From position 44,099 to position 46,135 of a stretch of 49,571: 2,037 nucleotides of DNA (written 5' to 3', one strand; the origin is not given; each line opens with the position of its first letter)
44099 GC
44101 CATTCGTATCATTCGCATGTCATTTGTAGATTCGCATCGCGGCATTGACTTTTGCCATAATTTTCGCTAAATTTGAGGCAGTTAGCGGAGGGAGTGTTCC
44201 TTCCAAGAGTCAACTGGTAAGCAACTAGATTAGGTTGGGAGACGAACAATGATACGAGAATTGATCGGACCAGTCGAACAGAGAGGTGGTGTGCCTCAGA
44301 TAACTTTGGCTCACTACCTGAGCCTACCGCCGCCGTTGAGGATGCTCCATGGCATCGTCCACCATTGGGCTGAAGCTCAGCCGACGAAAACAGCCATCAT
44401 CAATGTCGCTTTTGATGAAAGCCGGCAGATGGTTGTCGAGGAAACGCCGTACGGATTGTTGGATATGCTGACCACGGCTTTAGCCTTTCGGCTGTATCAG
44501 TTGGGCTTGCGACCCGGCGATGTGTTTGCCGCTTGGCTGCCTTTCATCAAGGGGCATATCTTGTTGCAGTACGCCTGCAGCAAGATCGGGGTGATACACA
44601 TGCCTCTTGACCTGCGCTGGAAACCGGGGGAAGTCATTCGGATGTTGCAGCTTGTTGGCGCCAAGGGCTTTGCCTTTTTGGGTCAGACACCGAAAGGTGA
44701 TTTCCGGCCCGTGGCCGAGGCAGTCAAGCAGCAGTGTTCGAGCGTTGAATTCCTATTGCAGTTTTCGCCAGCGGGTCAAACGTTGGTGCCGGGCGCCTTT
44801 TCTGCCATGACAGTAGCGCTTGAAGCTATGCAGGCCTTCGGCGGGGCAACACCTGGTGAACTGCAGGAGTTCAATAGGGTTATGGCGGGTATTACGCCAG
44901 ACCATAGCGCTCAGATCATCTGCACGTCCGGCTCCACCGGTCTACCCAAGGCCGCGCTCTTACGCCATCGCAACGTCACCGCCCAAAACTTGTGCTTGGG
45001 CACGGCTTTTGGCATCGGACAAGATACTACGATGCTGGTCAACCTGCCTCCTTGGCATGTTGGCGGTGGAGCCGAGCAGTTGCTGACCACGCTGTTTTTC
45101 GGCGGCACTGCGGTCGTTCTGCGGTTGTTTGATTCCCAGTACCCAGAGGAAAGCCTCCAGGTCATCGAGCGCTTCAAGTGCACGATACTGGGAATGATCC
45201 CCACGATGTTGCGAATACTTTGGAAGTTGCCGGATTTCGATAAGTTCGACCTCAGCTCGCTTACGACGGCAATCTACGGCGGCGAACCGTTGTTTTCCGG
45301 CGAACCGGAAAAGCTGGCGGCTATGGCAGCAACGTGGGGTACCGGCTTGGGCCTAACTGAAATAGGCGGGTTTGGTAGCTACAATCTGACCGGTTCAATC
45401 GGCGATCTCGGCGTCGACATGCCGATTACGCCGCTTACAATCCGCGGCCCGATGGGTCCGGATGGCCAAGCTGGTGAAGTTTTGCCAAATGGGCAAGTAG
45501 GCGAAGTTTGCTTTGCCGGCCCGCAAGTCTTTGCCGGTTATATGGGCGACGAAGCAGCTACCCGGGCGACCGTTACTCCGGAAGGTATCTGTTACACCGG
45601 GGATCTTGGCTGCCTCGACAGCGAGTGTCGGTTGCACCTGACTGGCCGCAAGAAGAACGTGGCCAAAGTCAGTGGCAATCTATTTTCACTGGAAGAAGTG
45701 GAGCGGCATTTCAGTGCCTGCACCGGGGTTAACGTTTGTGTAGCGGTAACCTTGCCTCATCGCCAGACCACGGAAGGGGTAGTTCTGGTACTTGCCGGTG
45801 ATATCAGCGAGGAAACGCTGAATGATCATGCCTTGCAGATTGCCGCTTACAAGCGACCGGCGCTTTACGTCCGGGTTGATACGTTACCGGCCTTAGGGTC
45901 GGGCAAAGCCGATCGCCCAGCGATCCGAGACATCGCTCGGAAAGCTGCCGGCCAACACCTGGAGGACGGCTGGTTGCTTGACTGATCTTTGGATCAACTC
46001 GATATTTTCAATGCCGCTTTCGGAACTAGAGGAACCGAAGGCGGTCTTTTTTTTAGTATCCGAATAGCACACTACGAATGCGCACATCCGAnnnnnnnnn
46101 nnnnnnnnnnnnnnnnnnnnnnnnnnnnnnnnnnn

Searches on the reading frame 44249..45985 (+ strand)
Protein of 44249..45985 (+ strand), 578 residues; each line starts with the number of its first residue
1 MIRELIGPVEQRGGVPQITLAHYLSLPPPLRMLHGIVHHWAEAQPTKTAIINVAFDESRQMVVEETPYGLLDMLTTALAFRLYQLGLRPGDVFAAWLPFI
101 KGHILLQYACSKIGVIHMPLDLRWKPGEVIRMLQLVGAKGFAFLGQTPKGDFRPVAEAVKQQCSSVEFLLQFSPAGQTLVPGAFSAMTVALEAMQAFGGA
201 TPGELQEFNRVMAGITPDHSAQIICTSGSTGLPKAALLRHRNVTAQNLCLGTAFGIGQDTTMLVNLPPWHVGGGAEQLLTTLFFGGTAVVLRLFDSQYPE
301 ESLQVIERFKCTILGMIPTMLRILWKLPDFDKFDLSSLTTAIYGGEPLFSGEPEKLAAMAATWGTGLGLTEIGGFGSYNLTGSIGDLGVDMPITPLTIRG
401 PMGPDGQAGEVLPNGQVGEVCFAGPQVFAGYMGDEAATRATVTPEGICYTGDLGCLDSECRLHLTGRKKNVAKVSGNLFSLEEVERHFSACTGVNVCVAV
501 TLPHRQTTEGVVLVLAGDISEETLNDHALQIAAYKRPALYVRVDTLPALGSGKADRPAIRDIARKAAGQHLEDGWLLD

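Call 4: search_protein_families(library=pfam, proteins=[window:44249-45985:+], max_evalue=0.01)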
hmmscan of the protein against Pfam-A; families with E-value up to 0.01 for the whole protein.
window:44249-45985:+ (578 aa): 2 families
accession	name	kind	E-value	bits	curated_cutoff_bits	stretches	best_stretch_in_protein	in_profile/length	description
PF00501.34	AMP-binding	-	1.9e-50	172.2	29.9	1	38-431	2-383/384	AMP-binding enzyme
PF13193.12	AMP-binding_C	-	0.0024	19.2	24.5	1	483-553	1-76/76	AMP-binding enzyme C-terminal domain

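Call 5: search_protein_families(library=ncbifam, proteins=[window:44249-45985:+], max_evalue=0.1)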
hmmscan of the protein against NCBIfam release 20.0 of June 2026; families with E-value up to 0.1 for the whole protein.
window:44249-45985:+ (578 aa): 109 families (the best 25 are shown)
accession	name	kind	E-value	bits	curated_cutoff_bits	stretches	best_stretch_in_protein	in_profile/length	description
NF004837.0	PRK06187.1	subfamily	9.2e-55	185.9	476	1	33-565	10-524/531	long-chain-fatty-acid--CoA ligase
NF009233.0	PRK12583.1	subfamily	1.6e-47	162.2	832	2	75-347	55-328/558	fatty acid CoA ligase family protein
NF052269.1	Staph_lig_FadD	equivalog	2e-47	161.7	650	2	214-566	146-496/499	long-chain-fatty-acid--CoA ligase FadD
NF005714.0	PRK07529.1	subfamily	1.9e-46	158.7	632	1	36-563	35-576/640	acyl-CoA synthetase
NF006182.0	PRK08316.1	subfamily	2.9e-45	154.7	663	2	33-345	13-295/523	fatty acyl-CoA synthetase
NF005801.1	PRK07656.1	equivalog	1.3e-43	149.4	657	1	77-555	38-495/500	FadD3 family acyl-CoA ligase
NF004758.0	PRK06087.1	equivalog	1.4e-42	145.9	736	1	67-565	52-538/548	medium-chain fatty-acid--CoA ligase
NF004814.0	PRK06164.1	equivalog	1.9e-40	138.9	677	1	36-565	15-532/540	acyl-CoA synthetase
NF005676.0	PRK07470.1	equivalog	2.8e-40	138.4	774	1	68-562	48-528/544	acyl-CoA synthetase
NF006181.0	PRK08314.1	subfamily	1.2e-39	136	705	1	65-554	49-545/563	long-chain-fatty-acid--CoA ligase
NF004114.0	PRK05605.1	equivalog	1.3e-38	132.7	766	2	213-563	216-569/575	long-chain-fatty-acid--CoA ligase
NF005307.0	PRK06839.1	equivalog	3.7e-37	128.1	748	1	69-562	32-492/496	o-succinylbenzoate--CoA ligase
NF004822.0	PRK06178.1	equivalog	1e-36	126.7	782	2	33-341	39-334/571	acyl-CoA synthetase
NF005702.0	PRK07514.1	subfamily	1.1e-36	126.3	558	1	215-563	154-500/506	malonyl-CoA synthase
NF005463.0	PRK07059.1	subfamily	1.2e-36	126.3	869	1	65-561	48-554/557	long-chain-fatty-acid--CoA ligase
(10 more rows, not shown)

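Call 9: search_solved_structures(query=window:44249-45985:+, max_evalue=1e-20, show_alignments=0)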
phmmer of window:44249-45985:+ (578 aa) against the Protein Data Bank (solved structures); distinct sequences matched with E-value up to 1e-20: 33.
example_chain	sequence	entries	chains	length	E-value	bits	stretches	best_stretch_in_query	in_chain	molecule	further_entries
8weu_A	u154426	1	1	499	5.7e-35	124.1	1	218-560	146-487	Fatty-acyl-CoA synthase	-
8wev_A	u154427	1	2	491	7e-35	123.8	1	217-559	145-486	Feruloyl-CoA Synthetase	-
5bsm_A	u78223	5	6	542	2.5e-34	122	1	213-564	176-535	4-coumarate--CoA ligase 2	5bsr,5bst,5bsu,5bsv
5bsw_A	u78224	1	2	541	5.7e-34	120.8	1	213-564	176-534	4-coumarate--CoA ligase 2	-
5u95_A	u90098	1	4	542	1.7e-33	119.2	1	213-564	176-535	4-coumarate--CoA ligase 2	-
3a9u_A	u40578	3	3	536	4.4e-31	111.3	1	211-560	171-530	4-coumarate--CoA ligase | 4-coumarate:CoA ligase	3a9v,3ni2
4fuq_A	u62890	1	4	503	7.2e-30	107.3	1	200-562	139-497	Malonyl CoA synthetase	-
2d1q_A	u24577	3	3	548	3.1e-29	105.2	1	218-567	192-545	Luciferin 4-monooxygenase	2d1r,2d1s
2d1t_A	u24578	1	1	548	4.2e-29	104.7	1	218-567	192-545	Luciferin 4-monooxygenase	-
4fut_A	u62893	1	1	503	4.5e-29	104.6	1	200-561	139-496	Malonyl CoA synthetase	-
5wm2_A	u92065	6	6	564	1.1e-28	103.3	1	41-574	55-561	Salicylate-AMP ligase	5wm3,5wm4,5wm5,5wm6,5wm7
4gxr_A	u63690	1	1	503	3.1e-28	101.8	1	200-561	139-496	Malonyl CoA synthetase, Benzoate-CoA ligase Chimeric protein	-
6k4c_A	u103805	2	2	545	1.9e-27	99.2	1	220-566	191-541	Ancestral luciferase AncLamp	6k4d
4gxq_A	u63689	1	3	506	5.9e-27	97.6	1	200-561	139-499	Malonyl CoA synthetase, Benzoate-CoA ligase Chimeric protein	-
3tsy_A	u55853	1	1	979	7.8e-27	97.2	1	214-561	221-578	Fusion Protein 4-coumarate--CoA ligase 1, Resveratrol synthase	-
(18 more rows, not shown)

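Call 50: find_homologous_proteins(query=window:44249-45985:+, max_evalue=1e-30)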
Query window:44249-45985:+ (578 aa): 318 proteins with E <= 1e-30 among 8000 candidates; the best 120 are listed.
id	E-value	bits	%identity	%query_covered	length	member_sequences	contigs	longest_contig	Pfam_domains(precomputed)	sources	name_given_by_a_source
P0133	0.0e+0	1283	100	97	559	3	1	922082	PF00501.35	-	-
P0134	2.5e-285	966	73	100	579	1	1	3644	PF00501.35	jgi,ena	-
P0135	1.4e-284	963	74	100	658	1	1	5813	PF00501.35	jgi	jgi:fatty-acyl-CoA synthase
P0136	8.4e-150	518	47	98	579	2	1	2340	PF00501.35,PF13193.13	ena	-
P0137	4.5e-148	512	48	96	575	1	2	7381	PF00501.35,PF13193.13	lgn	-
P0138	6.3e-147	509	46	98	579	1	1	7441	PF00501.35,PF13193.13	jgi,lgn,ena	-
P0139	2.3e-146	507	48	96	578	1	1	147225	PF00501.35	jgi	-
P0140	3.3e-146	506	46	98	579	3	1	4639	PF00501.35,PF13193.13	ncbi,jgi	jgi:fatty-acyl-CoA synthase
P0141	4.4e-146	506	47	98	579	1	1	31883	PF00501.35,PF13193.13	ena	-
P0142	4.8e-146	506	48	96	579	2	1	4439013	PF00501.35,PF13193.13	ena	-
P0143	2.3e-144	500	47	95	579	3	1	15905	PF00501.35,PF13193.13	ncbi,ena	-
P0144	2.7e-144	500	47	98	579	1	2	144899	PF00501.35,PF13193.13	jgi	jgi:fatty-acyl-CoA synthase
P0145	5.9e-144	499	47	97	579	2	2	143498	PF00501.35,PF13193.13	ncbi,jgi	jgi:acyl-CoA synthetase (AMP-forming)/AMP-acid ligase II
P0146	6.6e-144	499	47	98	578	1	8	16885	PF00501.35,PF13193.13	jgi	jgi:acyl-CoA synthetase (AMP-forming)/AMP-acid ligase II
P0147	1.4e-143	498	46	96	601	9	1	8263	PF00501.35,PF13193.13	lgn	-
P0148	2.0e-143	497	47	95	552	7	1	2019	PF00501.35,PF13193.13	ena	-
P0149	3.1e-143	497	47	98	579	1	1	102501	PF00501.35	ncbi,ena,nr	ncbi:MAG: class I adenylate-forming enzyme family protein [Candidatus Lernaella stagnicola]|nr:class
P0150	2.0e-142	494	45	98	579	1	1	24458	PF00501.35,PF13193.13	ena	-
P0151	5.1e-142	493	48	98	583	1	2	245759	PF00501.35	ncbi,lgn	-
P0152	6.6e-142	492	47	98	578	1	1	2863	PF00501.35,PF13193.13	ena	-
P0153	6.9e-142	492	47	96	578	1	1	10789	PF00501.35,PF13193.13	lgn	-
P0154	8.0e-142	492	46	98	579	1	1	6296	PF00501.35,PF13193.13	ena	-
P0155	8.1e-142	492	47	97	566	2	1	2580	PF00501.35,PF13193.13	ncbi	-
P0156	1.5e-141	491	47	96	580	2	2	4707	PF00501.35,PF13193.13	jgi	jgi:acyl-CoA synthetase (AMP-forming)/AMP-acid ligase II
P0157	8.6e-141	488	46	96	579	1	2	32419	PF00501.35,PF13193.13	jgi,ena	jgi:acyl-CoA synthetase (AMP-forming)/AMP-acid ligase II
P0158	8.9e-141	488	48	92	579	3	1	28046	PF00501.35,PF13193.13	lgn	-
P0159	1.2e-140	488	46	97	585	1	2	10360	PF00501.35,PF13193.13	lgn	-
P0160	5.2e-139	483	46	98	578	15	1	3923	PF00501.35,PF13193.13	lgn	-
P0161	7.9e-139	482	45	96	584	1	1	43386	PF00501.35,PF13193.13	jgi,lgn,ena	-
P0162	1.5e-138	481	44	98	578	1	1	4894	PF00501.35,PF13193.13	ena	-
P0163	2.5e-138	480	45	98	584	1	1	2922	PF00501.35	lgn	-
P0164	2.5e-138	480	45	98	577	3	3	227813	PF00501.35,PF13193.13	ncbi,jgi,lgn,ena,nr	ncbi:MAG TPA: class I adenylate-forming enzyme family protein [bacterium]|nr:class I adenylate-formi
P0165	2.8e-138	480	46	96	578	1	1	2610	PF00501.35,PF13193.13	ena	-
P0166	5.6e-138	479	46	98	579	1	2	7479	PF00501.35,PF13193.13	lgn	-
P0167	7.3e-138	479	45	98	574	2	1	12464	PF00501.35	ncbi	-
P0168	7.6e-138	479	47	92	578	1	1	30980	PF00501.35,PF13193.13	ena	-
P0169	8.2e-138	479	47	97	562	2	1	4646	PF00501.35,PF13193.13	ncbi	-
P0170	2.5e-136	474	45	96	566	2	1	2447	PF00501.35,PF13193.13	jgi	jgi:fatty-acyl-CoA synthase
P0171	3.7e-136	473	48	92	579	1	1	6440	PF00501.35,PF13193.13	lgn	-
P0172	5.5e-136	473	46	96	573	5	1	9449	PF00501.35,PF13193.13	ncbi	-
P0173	6.0e-136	472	44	97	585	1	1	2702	PF00501.35,PF13193.13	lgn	-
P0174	1.0e-135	472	44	97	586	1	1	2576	PF00501.35,PF13193.13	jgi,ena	-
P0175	1.4e-135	471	46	96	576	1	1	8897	PF00501.35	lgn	-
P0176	3.6e-135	470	44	98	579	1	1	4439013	PF00501.35,PF13193.13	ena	-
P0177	2.2e-134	467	44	98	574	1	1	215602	PF00501.35,PF13193.13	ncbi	-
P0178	4.3e-134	466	44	98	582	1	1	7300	PF00501.35,PF13193.13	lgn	-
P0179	1.8e-133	464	45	95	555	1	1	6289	PF00501.35,PF13193.13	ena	-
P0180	2.6e-133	464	45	96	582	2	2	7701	PF00501.35,PF13193.13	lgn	-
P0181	2.8e-133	464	43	99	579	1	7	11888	PF00501.35,PF13193.13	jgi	jgi:fatty-acyl-CoA synthase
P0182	3.3e-133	463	45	94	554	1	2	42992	PF00501.35,PF13193.13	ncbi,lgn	-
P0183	3.8e-133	463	45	96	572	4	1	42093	PF00501.35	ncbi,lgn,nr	ncbi:MAG: acyl--CoA ligase [Pirellulales bacterium]|nr:acyl--CoA ligase [Pirellulales bacterium]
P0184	4.0e-133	463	45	96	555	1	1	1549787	PF00501.35,PF13193.13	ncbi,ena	-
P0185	4.3e-133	463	46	95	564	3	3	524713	PF00501.35,PF13193.13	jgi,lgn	jgi:acyl-CoA synthetase (AMP-forming)/AMP-acid ligase II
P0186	7.1e-133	462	45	97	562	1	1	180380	PF00501.35,PF13193.13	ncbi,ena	-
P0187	9.9e-133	462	44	97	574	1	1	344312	PF00501.35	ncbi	-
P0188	1.8e-132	461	43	98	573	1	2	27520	PF00501.35,PF13193.13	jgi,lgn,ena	-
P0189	2.8e-132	460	45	95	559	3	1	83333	PF00501.35,PF13193.13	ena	-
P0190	3.2e-132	460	42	98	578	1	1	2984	PF00501.35,PF13193.13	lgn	-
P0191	9.6e-132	459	45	96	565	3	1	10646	PF00501.35,PF13193.13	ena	-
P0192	2.9e-131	457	44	97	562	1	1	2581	PF00501.35,PF13193.13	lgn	-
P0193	4.1e-131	456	47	94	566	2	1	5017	PF00501.35,PF13193.13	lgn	-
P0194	7.4e-131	456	44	95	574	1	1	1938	PF00501.35,PF13193.13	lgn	-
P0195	1.1e-130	455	42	99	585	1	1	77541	PF00501.35,PF13193.13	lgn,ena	-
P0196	1.2e-130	455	44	97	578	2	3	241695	PF00501.35,PF13193.13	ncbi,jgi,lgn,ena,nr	ncbi:MAG TPA: class I adenylate-forming enzyme family protein [Myxococcota bacterium]|nr:class I ade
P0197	2.2e-130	454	45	97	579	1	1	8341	PF00501.35,PF13193.13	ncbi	ncbi:MAG: class I adenylate-forming enzyme family protein [Pirellulales bacterium]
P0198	5.7e-130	453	44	98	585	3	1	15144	PF00501.35,PF13193.13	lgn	-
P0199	7.9e-130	452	44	97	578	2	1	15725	PF00501.35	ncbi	-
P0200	8.7e-130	452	45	92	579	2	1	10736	PF00501.35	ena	-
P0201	1.5e-129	451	44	97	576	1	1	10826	PF00501.35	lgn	-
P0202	1.8e-129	451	44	99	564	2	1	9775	PF00501.35,PF13193.13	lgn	-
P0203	4.6e-129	450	46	92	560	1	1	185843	PF00501.35,PF13193.13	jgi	jgi:acyl-CoA synthetase (AMP-forming)/AMP-acid ligase II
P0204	4.8e-129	450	43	95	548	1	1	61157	PF00501.35,PF13193.13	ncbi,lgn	ncbi:MAG: class I adenylate-forming enzyme family protein [Bryobacteraceae bacterium]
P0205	5.5e-129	449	46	96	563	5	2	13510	PF00501.35,PF13193.13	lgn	-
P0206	1.8e-128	448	44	98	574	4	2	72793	PF00501.35,PF13193.13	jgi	-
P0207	2.0e-128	448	44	96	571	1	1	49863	PF00501.35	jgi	jgi:fatty-acyl-CoA synthase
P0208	2.7e-128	447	44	92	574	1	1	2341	PF00501.35,PF13193.13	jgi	jgi:acyl-CoA synthetase (AMP-forming)/AMP-acid ligase II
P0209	3.3e-128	447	44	95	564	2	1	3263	PF00501.35,PF13193.13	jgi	-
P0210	3.6e-128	447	45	97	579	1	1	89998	PF00501.35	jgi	-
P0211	6.2e-128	446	43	96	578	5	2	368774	PF00501.35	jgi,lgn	jgi:fatty-acyl-CoA synthase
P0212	1.8e-127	445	43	97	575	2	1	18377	PF00501.35,PF13193.13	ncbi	-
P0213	2.2e-127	444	44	95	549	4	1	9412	PF00501.35,PF13193.13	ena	-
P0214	2.2e-127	444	43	96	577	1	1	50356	PF00501.35,PF13193.13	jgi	jgi:acyl-CoA synthetase (AMP-forming)/AMP-acid ligase II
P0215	3.8e-127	443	45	96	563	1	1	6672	PF00501.35,PF13193.13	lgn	-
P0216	4.6e-127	443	44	92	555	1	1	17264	PF00501.35,PF13193.13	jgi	jgi:fatty-acyl-CoA synthase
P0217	9.8e-127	442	44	95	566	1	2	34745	PF00501.35,PF13193.13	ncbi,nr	ncbi:MAG: class I adenylate-forming enzyme family protein [Pirellulales bacterium]|nr:acyl--CoA liga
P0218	1.2e-126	442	43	96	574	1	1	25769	PF00501.35,PF13193.13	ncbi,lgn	ncbi:MAG: class I adenylate-forming enzyme family protein [Candidatus Hodarchaeota archaeon]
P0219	1.7e-126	441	43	95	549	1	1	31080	PF00501.35,PF13193.13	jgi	jgi:fatty-acyl-CoA synthase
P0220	2.0e-126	441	42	97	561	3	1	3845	PF00501.35,PF13193.13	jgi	jgi:fatty-acyl-CoA synthase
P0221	4.5e-126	440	45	95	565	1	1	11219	PF00501.35,PF13193.13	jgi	-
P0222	5.9e-126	439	44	96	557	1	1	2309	PF00501.35,PF13193.13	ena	-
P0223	6.0e-126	439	43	95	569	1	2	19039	PF00501.35,PF13193.13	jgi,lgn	jgi:acyl-CoA synthetase (AMP-forming)/AMP-acid ligase II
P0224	6.1e-126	439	44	94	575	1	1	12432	PF00501.35,PF13193.13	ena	-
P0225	6.5e-126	439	44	96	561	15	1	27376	PF00501.35,PF13193.13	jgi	jgi:fatty-acyl-CoA synthase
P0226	9.4e-126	439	42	96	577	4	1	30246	PF00501.35,PF13193.13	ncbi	-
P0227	2.5e-125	437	43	98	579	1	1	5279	PF00501.35,PF13193.13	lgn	-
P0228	3.0e-125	437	43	95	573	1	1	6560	PF00501.35,PF13193.13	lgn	-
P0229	7.4e-125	436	44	92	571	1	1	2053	PF00501.35,PF13193.13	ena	-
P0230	1.7e-124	435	44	95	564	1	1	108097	PF00501.35,PF13193.13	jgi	-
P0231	2.1e-124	434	43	97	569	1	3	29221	PF00501.35,PF13193.13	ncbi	ncbi:MAG: class I adenylate-forming enzyme family protein [Promethearchaeota archaeon]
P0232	2.5e-124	434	44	95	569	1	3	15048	PF00501.35,PF13193.13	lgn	-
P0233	6.3e-124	433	45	88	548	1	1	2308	PF00501.35,PF13193.13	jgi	-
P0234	1.1e-123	432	42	97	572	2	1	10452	PF00501.35,PF13193.13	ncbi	-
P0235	2.6e-123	431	44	96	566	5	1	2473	PF00501.35,PF13193.13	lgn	-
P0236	7.8e-123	429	43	96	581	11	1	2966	PF00501.35,PF13193.13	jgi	jgi:acyl-CoA synthetase (AMP-forming)/AMP-acid ligase II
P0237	1.0e-122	429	43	95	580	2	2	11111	PF00501.35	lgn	-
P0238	5.0e-122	426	43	96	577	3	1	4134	PF00501.35,PF13193.13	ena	-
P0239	6.5e-122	426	41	96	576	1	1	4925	PF00501.35,PF13193.13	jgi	jgi:fatty-acyl-CoA synthase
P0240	7.6e-122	426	43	96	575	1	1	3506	PF00501.35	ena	-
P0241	2.3e-121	424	47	80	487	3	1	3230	PF00501.35,PF13193.13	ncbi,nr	ncbi:MAG TPA: long-chain fatty acid--CoA ligase, partial [Proteobacteria bacterium]|nr:long-chain fa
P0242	2.9e-121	424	41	96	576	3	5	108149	PF00501.35,PF13193.13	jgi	jgi:fatty-acyl-CoA synthase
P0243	4.1e-121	423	41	93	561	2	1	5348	PF00501.35,PF13193.13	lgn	-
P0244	5.9e-121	423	41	96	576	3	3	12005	PF00501.35,PF13193.13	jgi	-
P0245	1.5e-120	422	46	84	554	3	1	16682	PF00501.35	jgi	-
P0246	3.1e-120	421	44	91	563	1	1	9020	PF00501.35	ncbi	-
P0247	4.3e-120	420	41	96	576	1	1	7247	PF00501.35,PF13193.13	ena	-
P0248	7.7e-120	419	43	97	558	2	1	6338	PF00501.35,PF13193.13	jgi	jgi:fatty-acyl-CoA synthase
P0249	1.1e-119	419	41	95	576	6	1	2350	PF00501.35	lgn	-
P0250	1.1e-119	419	43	96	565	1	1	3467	PF00501.35,PF13193.13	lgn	-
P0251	1.4e-119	418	43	96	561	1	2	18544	PF00501.35,PF13193.13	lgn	-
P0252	1.4e-119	418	42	91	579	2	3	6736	PF00501.35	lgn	-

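Call 52: find_encoding_contigs(protein=P0135, flank=10000, max_places=3)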
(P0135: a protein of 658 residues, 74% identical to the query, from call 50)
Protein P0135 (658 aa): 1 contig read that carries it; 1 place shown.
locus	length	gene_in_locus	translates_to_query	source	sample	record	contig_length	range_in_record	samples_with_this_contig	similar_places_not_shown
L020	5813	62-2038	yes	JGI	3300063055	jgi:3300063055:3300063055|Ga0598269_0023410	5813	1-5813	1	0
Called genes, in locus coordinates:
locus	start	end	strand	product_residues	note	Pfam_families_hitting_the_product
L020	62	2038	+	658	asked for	PF00501:AMP-binding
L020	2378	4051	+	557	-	-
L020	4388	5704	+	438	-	PF00155:Aminotran_1_2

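Call 68: search_protein_families(library=pfam, proteins=[L020:2378-4051:+], max_evalue=0.01)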
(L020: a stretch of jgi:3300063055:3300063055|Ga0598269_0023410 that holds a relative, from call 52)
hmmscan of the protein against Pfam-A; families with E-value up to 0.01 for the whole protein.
L020:2378-4051:+ (557 aa): 0 families
